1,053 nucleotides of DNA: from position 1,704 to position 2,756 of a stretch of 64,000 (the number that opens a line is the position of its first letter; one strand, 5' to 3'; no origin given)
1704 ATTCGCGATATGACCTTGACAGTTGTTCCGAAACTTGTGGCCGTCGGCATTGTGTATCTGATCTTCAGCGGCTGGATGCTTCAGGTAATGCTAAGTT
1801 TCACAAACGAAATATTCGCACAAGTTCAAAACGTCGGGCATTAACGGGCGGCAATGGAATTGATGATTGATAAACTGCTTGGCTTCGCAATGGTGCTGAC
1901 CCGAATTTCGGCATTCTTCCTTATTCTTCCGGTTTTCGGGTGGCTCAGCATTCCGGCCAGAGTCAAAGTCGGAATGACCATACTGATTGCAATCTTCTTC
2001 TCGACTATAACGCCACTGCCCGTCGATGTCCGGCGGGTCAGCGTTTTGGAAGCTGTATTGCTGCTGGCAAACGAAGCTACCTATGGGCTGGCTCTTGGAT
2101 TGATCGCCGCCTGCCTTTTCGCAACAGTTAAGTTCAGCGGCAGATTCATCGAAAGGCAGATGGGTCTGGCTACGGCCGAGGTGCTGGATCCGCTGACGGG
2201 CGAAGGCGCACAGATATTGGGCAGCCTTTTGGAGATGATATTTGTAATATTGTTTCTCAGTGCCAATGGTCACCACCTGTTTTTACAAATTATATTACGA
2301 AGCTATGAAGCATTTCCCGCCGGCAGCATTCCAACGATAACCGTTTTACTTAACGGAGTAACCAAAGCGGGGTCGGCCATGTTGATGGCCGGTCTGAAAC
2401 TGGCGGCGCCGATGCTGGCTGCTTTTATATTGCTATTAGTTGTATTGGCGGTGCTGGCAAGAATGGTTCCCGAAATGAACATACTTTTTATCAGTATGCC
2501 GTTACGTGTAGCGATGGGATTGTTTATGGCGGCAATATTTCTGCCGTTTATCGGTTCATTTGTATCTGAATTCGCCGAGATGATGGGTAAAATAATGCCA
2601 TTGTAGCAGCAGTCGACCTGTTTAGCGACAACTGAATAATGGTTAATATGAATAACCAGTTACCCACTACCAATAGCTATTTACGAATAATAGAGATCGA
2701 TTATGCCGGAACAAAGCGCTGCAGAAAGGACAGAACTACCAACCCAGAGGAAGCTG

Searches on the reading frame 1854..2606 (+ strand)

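Call 8: search_protein_families(library=pfam, proteins=[window:1854-2606:+], max_evalue=0.001)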
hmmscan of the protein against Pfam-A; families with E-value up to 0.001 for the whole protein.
window:1854-2606:+ (250 aa): 1 family
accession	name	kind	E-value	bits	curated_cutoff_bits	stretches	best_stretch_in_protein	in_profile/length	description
PF01311.25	Bac_export_1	-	2.5e-54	184.7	27.8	1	9-241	2-227/230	Bacterial export proteins, family 1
